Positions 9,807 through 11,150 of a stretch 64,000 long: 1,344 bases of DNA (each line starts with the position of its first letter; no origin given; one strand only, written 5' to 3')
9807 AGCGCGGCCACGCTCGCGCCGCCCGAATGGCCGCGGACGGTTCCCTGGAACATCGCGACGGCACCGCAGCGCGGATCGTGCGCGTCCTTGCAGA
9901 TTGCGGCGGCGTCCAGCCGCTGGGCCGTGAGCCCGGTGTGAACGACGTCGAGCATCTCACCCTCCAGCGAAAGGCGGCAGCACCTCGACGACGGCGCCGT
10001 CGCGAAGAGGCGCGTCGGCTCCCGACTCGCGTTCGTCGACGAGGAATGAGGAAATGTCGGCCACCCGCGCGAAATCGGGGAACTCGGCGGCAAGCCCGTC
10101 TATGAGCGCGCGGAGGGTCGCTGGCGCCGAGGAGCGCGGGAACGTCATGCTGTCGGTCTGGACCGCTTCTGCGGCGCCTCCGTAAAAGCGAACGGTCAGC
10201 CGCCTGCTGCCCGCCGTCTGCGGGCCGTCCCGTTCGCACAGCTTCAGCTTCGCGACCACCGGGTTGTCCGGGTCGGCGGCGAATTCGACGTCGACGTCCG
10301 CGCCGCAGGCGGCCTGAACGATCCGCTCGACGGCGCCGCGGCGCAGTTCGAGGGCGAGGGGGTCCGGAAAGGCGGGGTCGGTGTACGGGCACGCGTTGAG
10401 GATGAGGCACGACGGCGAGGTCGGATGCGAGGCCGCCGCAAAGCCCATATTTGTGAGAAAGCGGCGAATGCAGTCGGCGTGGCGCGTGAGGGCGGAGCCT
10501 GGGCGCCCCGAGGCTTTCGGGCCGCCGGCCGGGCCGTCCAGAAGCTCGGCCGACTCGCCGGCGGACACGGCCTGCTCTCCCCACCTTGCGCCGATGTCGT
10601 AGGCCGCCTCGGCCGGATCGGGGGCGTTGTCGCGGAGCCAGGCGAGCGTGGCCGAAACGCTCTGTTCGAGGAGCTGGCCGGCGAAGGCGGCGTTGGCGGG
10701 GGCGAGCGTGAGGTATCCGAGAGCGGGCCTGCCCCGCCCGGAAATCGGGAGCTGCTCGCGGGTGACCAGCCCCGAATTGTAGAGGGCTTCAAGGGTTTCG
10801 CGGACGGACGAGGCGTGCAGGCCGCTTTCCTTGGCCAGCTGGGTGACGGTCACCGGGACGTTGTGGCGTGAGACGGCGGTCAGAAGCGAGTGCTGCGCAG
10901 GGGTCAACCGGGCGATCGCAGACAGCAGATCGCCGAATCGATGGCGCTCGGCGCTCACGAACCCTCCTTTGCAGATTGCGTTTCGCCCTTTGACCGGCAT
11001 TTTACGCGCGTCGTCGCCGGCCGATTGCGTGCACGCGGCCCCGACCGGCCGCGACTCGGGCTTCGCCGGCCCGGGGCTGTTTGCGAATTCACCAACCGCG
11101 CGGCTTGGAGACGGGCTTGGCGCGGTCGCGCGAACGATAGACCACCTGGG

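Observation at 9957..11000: Apparent in-frame fusion of a winged-helix regulator-like module to the MoaD sulfur-carrier, between narI and moaE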

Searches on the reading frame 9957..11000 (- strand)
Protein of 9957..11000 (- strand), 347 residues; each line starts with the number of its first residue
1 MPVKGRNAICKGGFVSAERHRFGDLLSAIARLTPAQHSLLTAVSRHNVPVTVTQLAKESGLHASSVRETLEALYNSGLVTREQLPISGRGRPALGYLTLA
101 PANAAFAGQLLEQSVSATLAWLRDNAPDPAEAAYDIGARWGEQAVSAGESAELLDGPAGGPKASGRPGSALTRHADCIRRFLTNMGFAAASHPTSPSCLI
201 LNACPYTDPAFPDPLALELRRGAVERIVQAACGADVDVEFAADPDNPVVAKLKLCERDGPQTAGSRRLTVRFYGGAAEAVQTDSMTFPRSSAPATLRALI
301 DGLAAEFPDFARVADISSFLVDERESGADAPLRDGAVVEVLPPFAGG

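Call 3: search_protein_families(library=pfam, proteins=[window:9957-11000:-], max_evalue=1)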
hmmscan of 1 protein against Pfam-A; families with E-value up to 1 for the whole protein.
window:9957-11000:- (347 aa): 21 families
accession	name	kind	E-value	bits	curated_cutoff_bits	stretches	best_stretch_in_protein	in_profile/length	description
PF12802.13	MarR_2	-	4.5e-08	33.6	27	1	32-85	3-56/61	MarR family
PF01047.28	MarR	-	1.2e-06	28.7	24.6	1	32-89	1-57/59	MarR family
PF09339.16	HTH_IclR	-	3.1e-06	27.3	22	1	39-82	8-51/52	IclR helix-turn-helix domain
PF02597.26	ThiS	-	5.5e-06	27.3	22.5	1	290-347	18-76/76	ThiS family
PF25212.1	HVO_A0114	-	0.00011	22.4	27.6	1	21-83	9-70/84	HVO_A0114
PF01978.25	TrmB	-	0.00045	20.4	25.6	1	48-83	21-56/68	Sugar-specific transcriptional regulator TrmB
PF12840.13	HTH_20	-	0.00072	19.9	27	1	38-81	8-50/51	Helix-turn-helix domain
PF01726.22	LexA_DNA_bind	-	0.002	18.3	23.7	1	31-82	3-59/65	LexA DNA binding domain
PF01022.26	HTH_5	-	0.0037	17.5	22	1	40-80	8-46/47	Bacterial regulatory protein, arsR family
PF01325.25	Fe_dep_repress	-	0.0048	17.5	26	1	47-80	20-53/60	Iron dependent repressor, N-terminal DNA binding domain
PF17782.7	DprA_WH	-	0.012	16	22.9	1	29-73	7-49/61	DprA winged helix domain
PF16365.12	EutK_C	-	0.023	15.1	27.5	1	38-78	3-43/52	Ethanolamine utilization protein EutK C-terminus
PF00392.27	GntR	-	0.028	14.5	27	1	44-83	18-58/64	Bacterial regulatory proteins, gntR family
PF13545.12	HTH_Crp_2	-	0.029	14.8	27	1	45-82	18-56/70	Crp-like helix-turn-helix domain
PF22798.2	DUF5817_CT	-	0.029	14.7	29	1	51-82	17-48/54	DUF5817, C-terminal domain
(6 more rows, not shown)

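Call 4: search_protein_families(library=ncbifam, proteins=[window:9957-11000:-], max_evalue=1)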
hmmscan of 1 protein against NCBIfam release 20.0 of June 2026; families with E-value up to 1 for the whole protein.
window:9957-11000:- (347 aa): 12 families
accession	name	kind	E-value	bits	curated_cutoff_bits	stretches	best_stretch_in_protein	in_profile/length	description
NF040939.2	trans_reg_lrs14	equivalog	1e-06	28.7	90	1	20-98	7-85/103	Lrs14 family HTH-type transcriptional regulator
NF053606.1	Sta1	subfamily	5.4e-05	23.2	80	1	22-100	8-85/100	Sta1 family transcriptional regulator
TIGR01682.1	moaD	equivalog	0.0001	23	66.15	1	269-347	2-80/80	molybdopterin converting factor subunit 1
TIGR01687.1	moaD_arch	subfamily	0.0013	19.1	49.5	1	269-347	2-88/88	MoaD family protein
NF007341.0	PRK09834.1-3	equivalog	0.0095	15.1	269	1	40-82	17-60/274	DNA-binding transcriptional regulator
TIGR02431.1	pcaR_pcaU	subfamily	0.013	14.9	284.75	1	39-82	14-57/248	beta-ketoadipate pathway transcriptional regulators, PcaR/PcaU/PobR family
NF041918.1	SAMP1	equivalog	0.028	14.9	60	0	269-347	2-91/91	ubiquitin-like small modifier protein 1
NF052438.1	TransRegRv0880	equivalog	0.053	13.3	220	1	33-124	33-115/143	Rv0880 family HTH-type transcriptional regulator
NF046112.1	MSMEG_6209_Nter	domain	0.068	13.5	25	1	295-334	4-42/56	three-helix bundle dimerization domain-containing protein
NF033788.1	HTH_metalloreg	subfamily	0.1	12.4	55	1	46-83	23-59/77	metalloregulator ArsR/SmtB family transcription factor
NF000437.2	blaFIM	exception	0.16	11.6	590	1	25-65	16-56/262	FIM family subclass B1 metallo-beta-lactamase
TIGR04472.1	reg_rSAM_mob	hypoth_equivalog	0.21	11.6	240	1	34-84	31-80/141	radical SAM mobile pair system MarR family transcriptional regulator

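Call 5: find_homologous_proteins(query=window:9957-11000:-)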
Query window:9957-11000:- (347 aa): 54 proteins with E <= 0.001 among 8000 candidates.
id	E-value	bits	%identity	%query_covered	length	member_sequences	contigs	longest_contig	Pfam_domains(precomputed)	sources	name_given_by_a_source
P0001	1.7e-211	719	99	96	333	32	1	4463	PF01047.29,PF02597.27,PF09339.17,PF12802.14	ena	-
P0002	9.5e-185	631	88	96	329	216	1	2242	PF01047.29,PF02597.27,PF09339.17,PF12802.14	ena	-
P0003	3.0e-126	439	64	96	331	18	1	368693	PF01047.29,PF02597.27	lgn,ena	-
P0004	4.5e-110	386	86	61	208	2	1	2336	PF01047.29,PF09339.17,PF12802.14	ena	-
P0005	1.2e-91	325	52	94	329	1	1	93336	PF01047.29,PF25212.3,PF02597.27,PF09339.17,PF12802.14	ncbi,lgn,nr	ncbi:MAG: MarR family transcriptional regulator [Actinomycetaceae bacterium]|nr:MarR family transcri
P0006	1.1e-90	322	52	94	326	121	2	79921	PF25212.3,PF02597.27,PF12802.14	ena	-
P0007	9.5e-88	313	49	95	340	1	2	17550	PF01047.29,PF25212.3,PF02597.27,PF09339.17,PF12802.14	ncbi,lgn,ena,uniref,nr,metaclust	ncbi:Predicted transcriptional regulator, ArsR family [Propionibacterium cyclohexanicum]|uniref:Pred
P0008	1.3e-83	299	49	94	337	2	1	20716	PF01047.29,PF02597.27,PF09339.17,PF12802.14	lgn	-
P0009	2.1e-81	292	48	93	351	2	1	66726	PF01047.29,PF12840.14,PF25212.3,PF02597.27,PF09339.17,PF12802.14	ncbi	ncbi:MAG: MarR family transcriptional regulator [Propionibacterium sp.]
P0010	1.2e-80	289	51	86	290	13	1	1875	PF02597.27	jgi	jgi:thiS family protein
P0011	2.3e-80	288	47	95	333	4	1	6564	PF01047.29,PF25212.3,PF02597.27,PF25872.1,PF09339.17,PF12802.14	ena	-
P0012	2.6e-80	288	47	93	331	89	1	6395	PF01047.29,PF25212.3,PF02597.27,PF09339.17,PF12802.14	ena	-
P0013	4.2e-79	284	46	96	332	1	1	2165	PF01047.29,PF25212.3,PF02597.27,PF09339.17,PF12802.14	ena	-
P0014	3.6e-78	281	44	100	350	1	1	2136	PF01047.29,PF25212.3,PF02597.27,PF09339.17,PF12802.14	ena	-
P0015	1.0e-77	280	46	94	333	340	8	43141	PF01047.29,PF12840.14,PF25212.3,PF02597.27,PF09339.17,PF12802.14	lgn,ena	-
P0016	1.1e-77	280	45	94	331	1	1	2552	PF01047.29,PF25212.3,PF02597.27,PF09339.17,PF12802.14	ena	-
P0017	1.6e-77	279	45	94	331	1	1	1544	PF01047.29,PF25212.3,PF02597.27,PF09339.17,PF12802.14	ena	-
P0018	7.4e-77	277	43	99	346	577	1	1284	PF01047.29,PF25212.3,PF02597.27,PF09339.17,PF12802.14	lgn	-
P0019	4.0e-76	274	45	94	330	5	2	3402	PF01047.29,PF25212.3,PF02597.27,PF09339.17,PF12802.14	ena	-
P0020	5.5e-76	274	46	94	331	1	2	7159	PF25212.3,PF02597.27,PF09339.17,PF12802.14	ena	-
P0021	6.5e-76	274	46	94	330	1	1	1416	PF01047.29,PF25212.3,PF02597.27,PF09339.17,PF12802.14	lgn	-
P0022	7.1e-76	274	46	94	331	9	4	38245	PF01047.29,PF25212.3,PF02597.27,PF09339.17,PF12802.14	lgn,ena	-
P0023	8.0e-76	273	47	94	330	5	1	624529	PF01047.29,PF25212.3,PF02597.27,PF09339.17,PF12802.14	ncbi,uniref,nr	ncbi:MoaD/ThiS family protein [Actinomyces culturomici]|uniref:MoaD/ThiS family protein n=1 Tax=Acti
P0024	8.4e-76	273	89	44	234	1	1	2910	PF01047.29,PF09339.17,PF12802.14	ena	-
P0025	1.2e-75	273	44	94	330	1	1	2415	PF01047.29,PF25212.3,PF02597.27,PF09339.17,PF12802.14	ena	-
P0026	1.4e-75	273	45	94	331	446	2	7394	PF01047.29,PF25212.3,PF02597.27,PF09339.17,PF12802.14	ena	-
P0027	2.7e-75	272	45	94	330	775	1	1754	PF01047.29,PF25212.3,PF02597.27,PF09339.17,PF12802.14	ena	-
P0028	3.0e-75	272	45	94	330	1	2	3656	PF01047.29,PF25212.3,PF02597.27,PF09339.17,PF12802.14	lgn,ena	-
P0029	3.3e-75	271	47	95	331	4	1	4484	PF01047.29,PF25212.3,PF02597.27,PF09339.17,PF12802.14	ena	-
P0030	3.4e-75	271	46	93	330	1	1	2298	PF01047.29,PF25212.3,PF02597.27,PF09339.17,PF12802.14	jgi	-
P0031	1.9e-74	269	47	94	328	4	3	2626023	PF01047.29,PF25212.3,PF02597.27,PF09339.17,PF12802.14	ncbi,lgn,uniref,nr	ncbi:MoaD/ThiS family protein [Schaalia hyovaginalis]|uniref:ArsR family transcriptional regulator/m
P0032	2.3e-74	269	46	95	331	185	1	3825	PF01047.29,PF25212.3,PF02597.27,PF09339.17,PF12802.14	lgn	-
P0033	2.9e-74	268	46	94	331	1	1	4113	PF25212.3,PF02597.27,PF09339.17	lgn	-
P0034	5.2e-74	267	46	96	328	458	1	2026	PF01047.29,PF25212.3,PF02597.27,PF09339.17,PF12802.14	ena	-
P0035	3.8e-73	265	44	94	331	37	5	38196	PF01047.29,PF25212.3,PF02597.27,PF09339.17,PF12802.14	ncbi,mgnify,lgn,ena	ncbi:MoaD/ThiS family protein [Schaalia odontolytica]|mgnify:FL=1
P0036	5.6e-73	264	46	94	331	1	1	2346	PF01047.29,PF25212.3,PF02597.27,PF09339.17,PF12802.14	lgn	-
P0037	7.0e-73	264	47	94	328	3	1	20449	PF01047.29,PF25212.3,PF02597.27,PF09339.17,PF12802.14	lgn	-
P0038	1.3e-72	263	45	94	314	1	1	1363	PF01047.29,PF12840.14,PF25212.3,PF02597.27,PF09339.17,PF12802.14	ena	-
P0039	1.5e-72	263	44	96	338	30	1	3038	PF01047.29,PF25212.3,PF02597.27,PF09339.17,PF12802.14,PF08100.19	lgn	-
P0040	3.0e-72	262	45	94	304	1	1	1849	PF01047.29,PF25212.3,PF02597.27,PF09339.17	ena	-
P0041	2.7e-71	259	54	68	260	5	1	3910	PF25212.3,PF12802.14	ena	-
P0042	4.5e-70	255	44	94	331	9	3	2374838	PF01047.29,PF12840.14,PF02597.27,PF09339.17,PF12802.14,PF16365.12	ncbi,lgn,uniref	ncbi:MoaD/ThiS family protein [Buchananella felis]|uniref:MoaD/ThiS family protein n=1 Tax=Buchanane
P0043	4.7e-70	254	46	94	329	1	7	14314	PF01047.29,PF25212.3,PF02597.27,PF09339.17,PF12802.14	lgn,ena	-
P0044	3.3e-69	252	45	94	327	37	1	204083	PF01047.29,PF25212.3,PF02597.27,PF09339.17,PF12802.14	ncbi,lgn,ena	ncbi:MarR family transcriptional regulator [Schaalia cardiffensis]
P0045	1.3e-68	250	44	94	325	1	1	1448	PF02597.27,PF09339.17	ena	-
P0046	1.5e-68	250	44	94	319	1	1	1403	PF01047.29,PF25212.3,PF02597.27,PF09339.17,PF12802.14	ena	-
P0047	1.8e-66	243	41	99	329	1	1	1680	PF01047.29,PF25212.3,PF02597.27,PF09339.17,PF12802.14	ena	-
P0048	1.3e-61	227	43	94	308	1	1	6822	PF01047.29,PF25212.3,PF02597.27,PF09339.17,PF12802.14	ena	-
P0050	2.1e-60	223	42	94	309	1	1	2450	PF01047.29,PF25212.3,PF02597.27,PF09339.17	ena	-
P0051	1.2e-55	207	42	94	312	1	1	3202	PF01047.29,PF02597.27,PF09339.17,PF12802.14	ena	-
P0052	3.5e-52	196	41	93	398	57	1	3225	PF01047.29,PF25212.3,PF02597.27,PF09339.17,PF12802.14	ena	-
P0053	6.2e-49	185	41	74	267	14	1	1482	PF02597.27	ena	-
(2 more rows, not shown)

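Call 12: predict_structure(alignment_id=A1)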
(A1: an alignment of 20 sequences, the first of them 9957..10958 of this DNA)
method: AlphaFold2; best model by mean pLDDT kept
length: 333 residues; sequences in the alignment: 20
mean_pLDDT: 84.2   pTM: 0.62
mean pLDDT of the five models: 84.2, 84.1, 82.6, 82.2, 81.7
residues with pLDDT >= 90: 174; 70-90: 115; 50-70: 23; < 50: 21
segments of 3 or more residues with pLDDT < 50: 1-3, 143-153, 246-250
pLDDT, mean of each block of 10 residues (from residue 1): 58 84 93 93 94 94 91 77 87 85 96 94 91 69 42 62 90 92 92 92 96 83 85 93 55 82 90 82 94 93 89 87 84 46
secondary structure, 60 per line:
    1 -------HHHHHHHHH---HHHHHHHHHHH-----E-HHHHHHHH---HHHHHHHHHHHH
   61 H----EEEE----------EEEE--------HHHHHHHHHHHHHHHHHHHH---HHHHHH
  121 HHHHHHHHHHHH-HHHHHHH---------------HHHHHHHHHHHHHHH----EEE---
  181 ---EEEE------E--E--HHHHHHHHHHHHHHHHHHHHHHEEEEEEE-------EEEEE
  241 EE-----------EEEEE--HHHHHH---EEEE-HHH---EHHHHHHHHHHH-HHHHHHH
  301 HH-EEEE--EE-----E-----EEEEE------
elements in order: H8-16 H20-30 H38-45 H49-61 E66-69 E80-83 H92-111 H115-132 H134-140 H156-170 E175-177 E184-187 H200-221 E222-228 E236-242 E254-258 H261-266 E270-273 H282-292 H294-302 E304-307 E323-327

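Call 16: find_related_loci(query=A1, collection=genome_contigs, flank=10000)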
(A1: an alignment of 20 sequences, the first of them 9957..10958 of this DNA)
Query A1 (333 aa) in genome_contigs; peptide patterns used: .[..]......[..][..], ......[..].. (x = any residue, [..] = any of these).
162 stretches matched a pattern; 58 encode a relative of the query (tblastn E <= 1e-3); 58 distinct loci.
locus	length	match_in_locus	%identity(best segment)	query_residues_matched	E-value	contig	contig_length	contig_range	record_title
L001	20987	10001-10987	90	1-333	0e+0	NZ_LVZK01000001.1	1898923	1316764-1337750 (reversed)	Peptidiphaga gingivicola strain BA112 Peptido_ging_BA112_ctg1, whole genome shotgun sequence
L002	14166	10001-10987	87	1-333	0e+0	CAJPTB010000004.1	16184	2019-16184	MAG: uncultured Ancrocorticia sp. isolate SRR9217470-mag-bin.1 genome assembly, contig: SRR9217470-mag-bin.1_95, whole g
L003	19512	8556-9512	52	8-333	2e-97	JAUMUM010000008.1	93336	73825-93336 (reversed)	MAG: Actinomycetaceae bacterium isolate S11M_Sa_6 NODE_58_length_93336_cov_20.427976, whole genome shotgun sequence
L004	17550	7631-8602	49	3-333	2e-93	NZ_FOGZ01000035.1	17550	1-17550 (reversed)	Propionibacterium cyclohexanicum strain DSM 16859, whole genome shotgun sequence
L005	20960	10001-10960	52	9-333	2e-89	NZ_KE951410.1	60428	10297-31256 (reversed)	Actinobaculum sp. oral taxon 183 str. F0552 Scaffold13, whole genome shotgun sequence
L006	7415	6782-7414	69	1-213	1e-88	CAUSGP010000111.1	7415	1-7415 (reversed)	MAG TPA_asm: uncultured Actinomycetaceae bacterium isolate SRR5395377_bin.15_MetaWRAP_v1.3_MAG genome assembly, contig:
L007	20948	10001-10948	48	11-333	2e-86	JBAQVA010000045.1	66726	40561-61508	MAG: Propionibacterium sp. isolate MFD10546_ilm_asm_bin42 k127_40972, whole genome shotgun sequence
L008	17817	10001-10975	47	3-333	4e-86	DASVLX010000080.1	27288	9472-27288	MAG TPA_asm: Pseudonocardiaceae bacterium isolate SMAG_U3085 k141_310197, whole genome shotgun sequence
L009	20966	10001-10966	45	8-333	2e-81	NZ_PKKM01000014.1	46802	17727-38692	Schaalia odontolytica strain UMB0018 ERR1203605.17957_1_17.14, whole genome shotgun sequence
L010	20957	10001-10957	47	8-333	4e-81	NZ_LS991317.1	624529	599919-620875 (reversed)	Actinomyces culturomici strain Marseille-P3561, whole genome shotgun sequence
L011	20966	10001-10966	45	8-333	5e-80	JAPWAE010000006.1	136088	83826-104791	Pauljensenia sp. 27098_8_107 contig00006, whole genome shotgun sequence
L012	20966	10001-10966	45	8-333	3e-80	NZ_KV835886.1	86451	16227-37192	Actinomyces sp. HMSC035G02 Scaffold95, whole genome shotgun sequence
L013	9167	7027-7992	45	8-333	9e-80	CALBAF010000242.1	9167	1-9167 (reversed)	MAG TPA_asm: uncultured Actinomyces sp. isolate ERR589714_bin.35_CONCOCT_v1.1_MAG genome assembly, contig: ERZ773182.129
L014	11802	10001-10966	45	8-333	1e-79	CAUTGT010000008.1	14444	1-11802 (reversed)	MAG TPA_asm: uncultured Actinomycetaceae bacterium isolate SRR15001313_bin.7_MetaWRAP_v1.3_MAG genome assembly, contig:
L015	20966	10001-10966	45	8-333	2e-79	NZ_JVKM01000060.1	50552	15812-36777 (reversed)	Xylanimonas cellulosilytica strain 352_XCEL, whole genome shotgun sequence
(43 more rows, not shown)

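Call 20: search_solved_structures(query=A1, max_evalue=1, show_alignments=3)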
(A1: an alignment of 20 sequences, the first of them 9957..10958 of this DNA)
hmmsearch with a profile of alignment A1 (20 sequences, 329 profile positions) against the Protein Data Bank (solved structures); distinct sequences matched with E-value up to 1: 19.
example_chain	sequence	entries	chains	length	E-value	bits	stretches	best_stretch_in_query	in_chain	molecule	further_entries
6jc0_C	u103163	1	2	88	2.9e-17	66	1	245-329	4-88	Putative molybdenum cofactor biosynthesis protein D2 (MoaD2) / thiamine S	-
6jbz_B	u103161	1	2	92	1.3e-15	60.6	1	243-329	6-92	MoaD/ThiS family protein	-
5mpo_A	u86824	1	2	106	1.2e-05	27.8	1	247-329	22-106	Molybdopterin synthase sulfur carrier subunit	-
2d1h_A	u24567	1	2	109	4.5e-05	25.9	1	9-87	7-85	109aa long hypothetical transcriptional regulator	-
6cmv_A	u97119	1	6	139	0.00068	22.1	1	6-88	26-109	Transcriptional regulator Lrs14-like protein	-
1vjk_A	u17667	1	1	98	0.0015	20.9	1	243-329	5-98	molybdopterin converting factor, subunit 1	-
4b8x_A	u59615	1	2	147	0.0076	18.6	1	43-80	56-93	POSSIBLE MARR-TRANSCRIPTIONAL REGULATOR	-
1nvi_D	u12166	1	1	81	0.021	17.2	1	250-329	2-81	Molybdopterin converting factor subunit 1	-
1fm0_D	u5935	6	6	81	0.024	17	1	250-329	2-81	MOLYBDOPTERIN CONVERTING FACTOR, SUBUNIT 1 | MOLYBDOPTERIN [MPT] CONVERTING FACTOR, SUBUNIT 1 | Molybdopterin-converting factor subunit 1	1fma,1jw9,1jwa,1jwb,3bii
2m19_A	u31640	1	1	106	0.054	15.8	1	243-329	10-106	Molybdopterin converting factor subunit 1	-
8pqm_A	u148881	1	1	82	0.062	15.6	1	40-72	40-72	FadR family transcriptional regulator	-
2lkp_A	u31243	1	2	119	0.065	15.5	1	6-70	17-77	HTH-type transcriptional regulator NmtR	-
2hoe_A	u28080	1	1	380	0.13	14.6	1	29-82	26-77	N-acetylglucosamine kinase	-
3rpf_C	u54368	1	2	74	0.2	13.9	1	278-329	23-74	Molybdopterin converting factor, subunit 1 (MoaD)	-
9fn1_U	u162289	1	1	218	0.22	13.8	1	29-62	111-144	Vps20/32/60-like protein (ESCRT-III)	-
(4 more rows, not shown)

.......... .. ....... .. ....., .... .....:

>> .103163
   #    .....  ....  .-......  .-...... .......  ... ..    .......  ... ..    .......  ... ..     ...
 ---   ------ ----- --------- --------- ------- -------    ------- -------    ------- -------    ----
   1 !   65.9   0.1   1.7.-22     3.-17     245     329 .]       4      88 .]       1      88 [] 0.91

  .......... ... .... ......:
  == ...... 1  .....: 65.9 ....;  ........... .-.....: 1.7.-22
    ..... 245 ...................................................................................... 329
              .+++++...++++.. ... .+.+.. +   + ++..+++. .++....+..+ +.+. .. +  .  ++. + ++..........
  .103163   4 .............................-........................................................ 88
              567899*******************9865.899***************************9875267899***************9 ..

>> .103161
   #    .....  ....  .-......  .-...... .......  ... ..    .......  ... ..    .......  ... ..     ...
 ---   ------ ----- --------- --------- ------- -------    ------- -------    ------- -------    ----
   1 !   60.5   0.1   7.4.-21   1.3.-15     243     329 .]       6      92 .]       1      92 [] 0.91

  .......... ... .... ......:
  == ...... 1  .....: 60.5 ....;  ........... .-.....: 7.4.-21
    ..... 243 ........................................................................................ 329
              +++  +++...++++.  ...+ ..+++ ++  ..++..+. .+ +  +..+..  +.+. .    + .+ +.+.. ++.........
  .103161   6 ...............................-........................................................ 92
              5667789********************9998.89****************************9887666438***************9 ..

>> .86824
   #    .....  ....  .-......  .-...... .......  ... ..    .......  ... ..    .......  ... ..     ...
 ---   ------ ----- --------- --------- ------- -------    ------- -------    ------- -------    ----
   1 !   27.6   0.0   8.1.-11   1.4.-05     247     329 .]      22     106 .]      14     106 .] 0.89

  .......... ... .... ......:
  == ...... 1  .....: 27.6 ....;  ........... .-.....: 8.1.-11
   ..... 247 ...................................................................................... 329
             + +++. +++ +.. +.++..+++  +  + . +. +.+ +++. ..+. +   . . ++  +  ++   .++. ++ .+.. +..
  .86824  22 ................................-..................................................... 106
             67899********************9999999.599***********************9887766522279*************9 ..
